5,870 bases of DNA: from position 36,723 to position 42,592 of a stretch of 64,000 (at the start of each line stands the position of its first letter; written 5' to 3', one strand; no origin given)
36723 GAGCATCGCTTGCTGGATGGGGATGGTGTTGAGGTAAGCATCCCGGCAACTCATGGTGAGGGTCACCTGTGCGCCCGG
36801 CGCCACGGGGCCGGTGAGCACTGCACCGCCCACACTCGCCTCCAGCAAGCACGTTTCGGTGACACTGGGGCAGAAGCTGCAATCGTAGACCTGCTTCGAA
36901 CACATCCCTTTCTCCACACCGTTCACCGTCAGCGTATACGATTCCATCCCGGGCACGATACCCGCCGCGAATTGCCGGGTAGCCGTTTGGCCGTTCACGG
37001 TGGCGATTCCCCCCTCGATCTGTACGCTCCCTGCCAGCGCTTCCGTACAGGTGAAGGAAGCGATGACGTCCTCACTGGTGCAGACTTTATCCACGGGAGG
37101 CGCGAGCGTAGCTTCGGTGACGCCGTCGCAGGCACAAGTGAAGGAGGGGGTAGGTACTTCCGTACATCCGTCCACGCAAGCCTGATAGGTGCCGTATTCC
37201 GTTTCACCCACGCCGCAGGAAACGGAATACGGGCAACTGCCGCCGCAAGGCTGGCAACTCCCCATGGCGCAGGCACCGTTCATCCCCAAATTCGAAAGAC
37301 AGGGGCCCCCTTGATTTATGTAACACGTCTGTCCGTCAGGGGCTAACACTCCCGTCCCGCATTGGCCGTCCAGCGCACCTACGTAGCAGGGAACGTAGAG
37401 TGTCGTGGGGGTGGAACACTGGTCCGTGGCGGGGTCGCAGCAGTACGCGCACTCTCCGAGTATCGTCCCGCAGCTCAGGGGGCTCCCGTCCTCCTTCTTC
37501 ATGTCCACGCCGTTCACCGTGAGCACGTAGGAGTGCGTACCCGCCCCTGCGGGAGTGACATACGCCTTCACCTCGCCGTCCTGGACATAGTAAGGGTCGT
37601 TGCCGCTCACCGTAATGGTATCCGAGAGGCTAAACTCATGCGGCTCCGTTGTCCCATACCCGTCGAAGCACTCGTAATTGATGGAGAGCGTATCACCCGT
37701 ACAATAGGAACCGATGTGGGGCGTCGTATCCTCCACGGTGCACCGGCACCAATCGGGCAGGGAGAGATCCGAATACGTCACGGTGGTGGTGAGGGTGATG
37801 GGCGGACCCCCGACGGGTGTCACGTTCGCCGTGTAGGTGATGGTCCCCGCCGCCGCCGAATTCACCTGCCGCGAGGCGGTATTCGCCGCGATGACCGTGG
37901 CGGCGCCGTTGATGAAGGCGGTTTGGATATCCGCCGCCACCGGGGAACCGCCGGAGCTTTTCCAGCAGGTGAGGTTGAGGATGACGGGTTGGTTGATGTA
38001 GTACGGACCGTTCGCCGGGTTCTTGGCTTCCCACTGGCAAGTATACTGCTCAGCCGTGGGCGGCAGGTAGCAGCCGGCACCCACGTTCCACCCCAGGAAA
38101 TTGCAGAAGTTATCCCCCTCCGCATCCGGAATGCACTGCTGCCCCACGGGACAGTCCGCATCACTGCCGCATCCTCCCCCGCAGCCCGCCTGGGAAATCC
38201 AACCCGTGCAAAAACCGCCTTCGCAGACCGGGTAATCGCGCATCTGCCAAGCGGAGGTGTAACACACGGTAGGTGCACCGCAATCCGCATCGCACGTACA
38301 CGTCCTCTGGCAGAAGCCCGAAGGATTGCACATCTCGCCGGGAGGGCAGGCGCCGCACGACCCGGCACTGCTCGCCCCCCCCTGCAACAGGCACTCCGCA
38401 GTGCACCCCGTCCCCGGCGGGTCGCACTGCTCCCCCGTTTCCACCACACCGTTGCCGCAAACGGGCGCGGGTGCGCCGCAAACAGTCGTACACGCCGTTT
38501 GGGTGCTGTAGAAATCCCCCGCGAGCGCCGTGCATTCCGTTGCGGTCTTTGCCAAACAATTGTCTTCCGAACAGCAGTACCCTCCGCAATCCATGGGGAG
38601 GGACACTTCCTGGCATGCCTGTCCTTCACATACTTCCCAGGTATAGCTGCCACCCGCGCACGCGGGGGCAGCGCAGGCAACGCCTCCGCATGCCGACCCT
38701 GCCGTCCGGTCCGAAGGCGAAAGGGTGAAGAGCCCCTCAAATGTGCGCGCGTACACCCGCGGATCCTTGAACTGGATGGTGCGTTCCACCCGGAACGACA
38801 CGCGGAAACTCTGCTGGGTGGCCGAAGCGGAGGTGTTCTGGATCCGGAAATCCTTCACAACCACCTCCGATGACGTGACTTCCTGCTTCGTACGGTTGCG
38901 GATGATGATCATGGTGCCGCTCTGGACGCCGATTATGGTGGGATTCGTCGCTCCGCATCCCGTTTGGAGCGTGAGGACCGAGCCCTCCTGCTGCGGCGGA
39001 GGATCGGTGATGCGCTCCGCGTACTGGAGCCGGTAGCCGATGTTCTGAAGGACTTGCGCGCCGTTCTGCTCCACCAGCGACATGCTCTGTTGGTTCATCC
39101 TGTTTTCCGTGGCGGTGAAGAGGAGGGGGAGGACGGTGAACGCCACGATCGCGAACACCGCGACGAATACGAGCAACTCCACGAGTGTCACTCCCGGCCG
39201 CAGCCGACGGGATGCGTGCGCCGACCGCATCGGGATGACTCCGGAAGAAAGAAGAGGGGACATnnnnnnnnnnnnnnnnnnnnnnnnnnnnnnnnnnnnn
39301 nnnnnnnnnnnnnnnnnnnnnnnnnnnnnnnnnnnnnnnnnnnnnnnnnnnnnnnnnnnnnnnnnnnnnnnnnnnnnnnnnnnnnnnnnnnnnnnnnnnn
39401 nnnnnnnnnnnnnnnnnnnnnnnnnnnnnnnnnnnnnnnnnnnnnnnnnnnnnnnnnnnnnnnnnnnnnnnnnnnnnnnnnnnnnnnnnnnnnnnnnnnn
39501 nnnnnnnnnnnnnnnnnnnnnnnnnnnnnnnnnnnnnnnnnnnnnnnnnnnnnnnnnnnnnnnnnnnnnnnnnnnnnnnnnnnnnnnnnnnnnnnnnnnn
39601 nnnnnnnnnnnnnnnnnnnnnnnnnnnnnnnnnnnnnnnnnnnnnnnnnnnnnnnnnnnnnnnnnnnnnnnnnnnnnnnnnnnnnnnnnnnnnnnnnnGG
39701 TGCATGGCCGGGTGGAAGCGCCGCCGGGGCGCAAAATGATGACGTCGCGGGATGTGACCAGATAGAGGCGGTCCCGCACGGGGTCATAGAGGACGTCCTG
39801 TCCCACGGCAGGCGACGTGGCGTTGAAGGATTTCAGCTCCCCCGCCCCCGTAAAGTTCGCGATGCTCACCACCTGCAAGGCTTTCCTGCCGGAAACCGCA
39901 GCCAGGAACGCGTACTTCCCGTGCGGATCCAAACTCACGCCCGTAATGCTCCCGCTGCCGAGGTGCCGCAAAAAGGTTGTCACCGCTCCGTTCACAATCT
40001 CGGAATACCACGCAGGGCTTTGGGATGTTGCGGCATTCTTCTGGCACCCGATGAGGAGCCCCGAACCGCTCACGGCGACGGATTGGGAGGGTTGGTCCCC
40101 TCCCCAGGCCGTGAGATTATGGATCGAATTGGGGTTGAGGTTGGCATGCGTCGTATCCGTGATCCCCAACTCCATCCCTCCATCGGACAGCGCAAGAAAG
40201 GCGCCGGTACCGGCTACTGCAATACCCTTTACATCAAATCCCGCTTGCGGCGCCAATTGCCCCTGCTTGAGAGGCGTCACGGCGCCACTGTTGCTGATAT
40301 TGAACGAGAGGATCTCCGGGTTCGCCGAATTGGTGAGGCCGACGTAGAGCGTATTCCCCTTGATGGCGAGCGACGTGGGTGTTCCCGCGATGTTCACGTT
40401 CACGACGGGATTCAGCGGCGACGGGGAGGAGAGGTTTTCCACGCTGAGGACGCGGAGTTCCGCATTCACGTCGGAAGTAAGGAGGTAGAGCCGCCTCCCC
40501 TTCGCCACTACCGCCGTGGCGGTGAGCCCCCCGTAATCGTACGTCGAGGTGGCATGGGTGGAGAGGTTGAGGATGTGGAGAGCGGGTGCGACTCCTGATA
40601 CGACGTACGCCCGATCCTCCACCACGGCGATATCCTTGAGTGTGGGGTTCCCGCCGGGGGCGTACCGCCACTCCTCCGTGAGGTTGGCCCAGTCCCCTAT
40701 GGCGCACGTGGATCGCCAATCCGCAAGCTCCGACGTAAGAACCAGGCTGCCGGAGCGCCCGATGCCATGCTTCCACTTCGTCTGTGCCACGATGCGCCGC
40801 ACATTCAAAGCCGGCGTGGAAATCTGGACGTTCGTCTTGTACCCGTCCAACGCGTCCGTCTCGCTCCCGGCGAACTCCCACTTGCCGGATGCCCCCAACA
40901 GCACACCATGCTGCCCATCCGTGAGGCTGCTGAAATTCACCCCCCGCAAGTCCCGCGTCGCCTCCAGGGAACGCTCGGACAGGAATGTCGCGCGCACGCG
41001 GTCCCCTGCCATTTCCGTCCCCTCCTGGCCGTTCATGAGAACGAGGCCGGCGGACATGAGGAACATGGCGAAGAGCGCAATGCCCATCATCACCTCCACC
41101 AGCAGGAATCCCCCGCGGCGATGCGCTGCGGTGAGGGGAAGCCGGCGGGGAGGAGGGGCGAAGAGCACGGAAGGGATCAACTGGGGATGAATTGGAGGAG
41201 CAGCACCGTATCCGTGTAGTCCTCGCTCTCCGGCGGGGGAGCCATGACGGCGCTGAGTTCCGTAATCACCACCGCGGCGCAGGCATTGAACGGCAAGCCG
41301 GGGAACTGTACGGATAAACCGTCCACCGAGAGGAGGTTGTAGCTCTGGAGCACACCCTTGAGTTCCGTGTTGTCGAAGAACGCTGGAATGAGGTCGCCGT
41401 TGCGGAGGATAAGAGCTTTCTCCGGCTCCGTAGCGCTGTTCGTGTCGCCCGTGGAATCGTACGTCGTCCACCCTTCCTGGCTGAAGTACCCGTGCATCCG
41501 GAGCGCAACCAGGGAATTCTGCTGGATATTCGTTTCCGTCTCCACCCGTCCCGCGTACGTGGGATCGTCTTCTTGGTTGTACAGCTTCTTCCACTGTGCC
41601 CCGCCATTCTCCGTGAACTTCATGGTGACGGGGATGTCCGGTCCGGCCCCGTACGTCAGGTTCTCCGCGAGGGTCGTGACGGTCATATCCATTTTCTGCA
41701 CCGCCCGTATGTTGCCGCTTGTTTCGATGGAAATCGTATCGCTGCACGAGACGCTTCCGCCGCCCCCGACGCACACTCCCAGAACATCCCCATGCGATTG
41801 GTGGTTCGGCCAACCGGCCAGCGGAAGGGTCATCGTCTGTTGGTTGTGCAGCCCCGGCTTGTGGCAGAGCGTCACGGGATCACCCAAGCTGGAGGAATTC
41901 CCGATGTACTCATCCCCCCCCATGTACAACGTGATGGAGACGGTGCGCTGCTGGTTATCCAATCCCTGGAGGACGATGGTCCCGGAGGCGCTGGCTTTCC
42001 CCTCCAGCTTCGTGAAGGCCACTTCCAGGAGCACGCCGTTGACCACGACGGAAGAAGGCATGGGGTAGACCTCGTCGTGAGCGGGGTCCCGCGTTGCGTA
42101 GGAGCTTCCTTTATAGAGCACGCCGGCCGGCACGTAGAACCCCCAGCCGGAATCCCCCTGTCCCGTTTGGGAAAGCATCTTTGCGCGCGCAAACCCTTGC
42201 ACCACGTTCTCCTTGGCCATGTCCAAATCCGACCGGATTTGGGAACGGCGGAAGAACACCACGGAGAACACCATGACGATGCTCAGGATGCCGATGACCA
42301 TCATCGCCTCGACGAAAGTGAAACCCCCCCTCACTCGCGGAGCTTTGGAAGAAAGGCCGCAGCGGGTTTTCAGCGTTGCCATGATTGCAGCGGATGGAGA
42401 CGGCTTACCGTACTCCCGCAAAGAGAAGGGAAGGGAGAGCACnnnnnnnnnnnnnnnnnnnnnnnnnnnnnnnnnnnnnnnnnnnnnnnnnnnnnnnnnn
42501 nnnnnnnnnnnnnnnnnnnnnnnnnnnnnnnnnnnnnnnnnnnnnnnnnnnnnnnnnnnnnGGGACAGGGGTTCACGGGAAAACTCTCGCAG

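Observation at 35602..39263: Tandem paralogous pseudopilins: a 232-aa form and a 988-aa form with a ~750-aa Cys-rich modular extension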

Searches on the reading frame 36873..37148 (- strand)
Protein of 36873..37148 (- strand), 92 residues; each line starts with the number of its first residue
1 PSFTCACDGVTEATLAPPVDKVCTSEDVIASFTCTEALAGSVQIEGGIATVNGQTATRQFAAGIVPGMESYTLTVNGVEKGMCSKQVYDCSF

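Call 72: search_solved_structures(query=A5, max_evalue=10, show_alignments=2)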
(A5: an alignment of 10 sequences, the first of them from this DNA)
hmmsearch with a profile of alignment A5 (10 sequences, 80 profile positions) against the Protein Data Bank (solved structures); distinct sequences matched with E-value up to 10: 7.
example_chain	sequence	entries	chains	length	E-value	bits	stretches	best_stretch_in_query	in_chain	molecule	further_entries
9iru_A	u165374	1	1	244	0.66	13.5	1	2-35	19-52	4B1-L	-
4fib_A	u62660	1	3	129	1.2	12.7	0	45-68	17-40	Uncharacterized protein ydhK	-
2ky9_A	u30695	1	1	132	1.2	12.6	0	45-68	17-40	Uncharacterized protein ydhK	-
7y1b_L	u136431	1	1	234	1.2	12.6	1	2-31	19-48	Light chain of 6E7F1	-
4l3r_A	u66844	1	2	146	1.3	12.5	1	16-54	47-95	Uncharacterized protein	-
5bkf_A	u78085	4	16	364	1.7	12.2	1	12-42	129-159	Glycine receptor subunit alpha-2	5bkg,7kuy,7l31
4mdw_A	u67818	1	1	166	2.5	11.6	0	45-68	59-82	Uncharacterized protein YdhK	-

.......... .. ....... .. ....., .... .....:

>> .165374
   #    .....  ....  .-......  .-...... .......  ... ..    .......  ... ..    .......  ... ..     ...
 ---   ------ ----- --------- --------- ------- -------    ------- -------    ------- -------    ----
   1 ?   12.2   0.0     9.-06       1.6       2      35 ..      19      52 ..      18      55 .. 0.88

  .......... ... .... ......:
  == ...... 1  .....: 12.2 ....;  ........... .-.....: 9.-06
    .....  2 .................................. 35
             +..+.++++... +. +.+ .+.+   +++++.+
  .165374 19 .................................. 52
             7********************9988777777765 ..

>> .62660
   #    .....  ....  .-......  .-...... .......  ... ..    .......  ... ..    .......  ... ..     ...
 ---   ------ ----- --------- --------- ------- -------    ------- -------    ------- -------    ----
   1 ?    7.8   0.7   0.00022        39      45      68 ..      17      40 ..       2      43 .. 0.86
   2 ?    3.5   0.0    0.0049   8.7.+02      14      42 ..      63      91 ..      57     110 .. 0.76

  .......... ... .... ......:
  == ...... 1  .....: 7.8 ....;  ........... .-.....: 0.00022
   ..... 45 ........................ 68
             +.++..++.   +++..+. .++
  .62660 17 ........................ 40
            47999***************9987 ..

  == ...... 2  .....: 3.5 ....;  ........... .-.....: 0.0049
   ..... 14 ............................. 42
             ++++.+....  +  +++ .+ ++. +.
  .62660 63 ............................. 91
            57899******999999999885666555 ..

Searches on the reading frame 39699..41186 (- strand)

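Call 73: search_protein_families(library=pfam, proteins=[window:39699-41186:-], max_evalue=10)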
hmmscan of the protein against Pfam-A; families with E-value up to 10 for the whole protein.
window:39699-41186:- (496 aa): 2 families
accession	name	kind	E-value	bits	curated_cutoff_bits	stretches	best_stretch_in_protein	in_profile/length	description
PF14312.12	FG-GAP_2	-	0.12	13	23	1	363-393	15-46/49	FG-GAP repeat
PF03478.24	Beta-prop_KIB1-4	-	0.27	11.2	27.4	1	153-243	93-166/242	KIB1-4 beta-propeller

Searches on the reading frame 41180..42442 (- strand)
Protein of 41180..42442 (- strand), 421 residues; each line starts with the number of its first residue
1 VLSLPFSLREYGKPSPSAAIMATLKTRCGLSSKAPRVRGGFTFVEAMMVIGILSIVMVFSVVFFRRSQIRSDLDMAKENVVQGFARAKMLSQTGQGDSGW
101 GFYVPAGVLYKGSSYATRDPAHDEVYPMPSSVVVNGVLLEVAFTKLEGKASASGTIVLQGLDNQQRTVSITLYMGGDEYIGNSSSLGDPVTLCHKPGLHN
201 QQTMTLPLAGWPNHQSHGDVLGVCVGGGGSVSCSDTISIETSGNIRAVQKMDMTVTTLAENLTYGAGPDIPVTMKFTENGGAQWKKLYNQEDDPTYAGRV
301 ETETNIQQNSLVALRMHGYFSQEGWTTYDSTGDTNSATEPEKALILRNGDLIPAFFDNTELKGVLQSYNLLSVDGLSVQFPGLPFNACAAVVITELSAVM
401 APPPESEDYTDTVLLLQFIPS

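Call 6: search_protein_families(library=pfam, proteins=[window:41180-42442:-], max_evalue=0.01)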
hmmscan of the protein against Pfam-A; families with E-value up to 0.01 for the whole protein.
window:41180-42442:- (421 aa): 1 family
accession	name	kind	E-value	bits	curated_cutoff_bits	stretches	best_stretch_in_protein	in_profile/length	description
PF07963.17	N_methyl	-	0.00014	21.8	21.2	1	36-59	2-25/27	Prokaryotic N-terminal methylation motif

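Call 8: search_protein_families(library=ncbifam, proteins=[window:41180-42442:-], max_evalue=1)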
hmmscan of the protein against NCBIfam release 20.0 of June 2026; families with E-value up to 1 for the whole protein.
window:41180-42442:- (421 aa): 5 families
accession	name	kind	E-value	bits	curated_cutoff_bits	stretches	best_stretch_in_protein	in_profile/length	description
NF041775.1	typeIV_PilA_Myxo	equivalog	0.0013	18.7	400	1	33-85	6-57/214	type IV pilin protein PilA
TIGR02596.1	TIGR02596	subfamily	0.0039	17.3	70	1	41-93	1-53/196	Verru_Chthon cassette protein D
NF041013.1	T4P_ComGE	equivalog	0.014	15.5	49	1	40-84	5-49/83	competence type IV pilus minor pilin ComGE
NF040999.1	pilin_ComGC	equivalog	0.039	14.1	75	1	40-85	3-50/84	competence type IV pilus major pilin ComGC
TIGR01708.2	typeII_sec_gspH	equivalog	0.07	13.1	80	1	40-93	3-56/169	type II secretion system minor pseudopilin GspH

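Call 73: search_protein_families(library=pfam, proteins=[window:41180-42334:-], max_evalue=10)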
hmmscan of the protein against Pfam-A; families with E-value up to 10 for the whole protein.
window:41180-42334:- (385 aa): 1 family
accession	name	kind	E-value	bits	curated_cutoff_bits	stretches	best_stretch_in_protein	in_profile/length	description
PF07963.17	N_methyl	-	0.0028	17.6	21.2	1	2-23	4-25/27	Prokaryotic N-terminal methylation motif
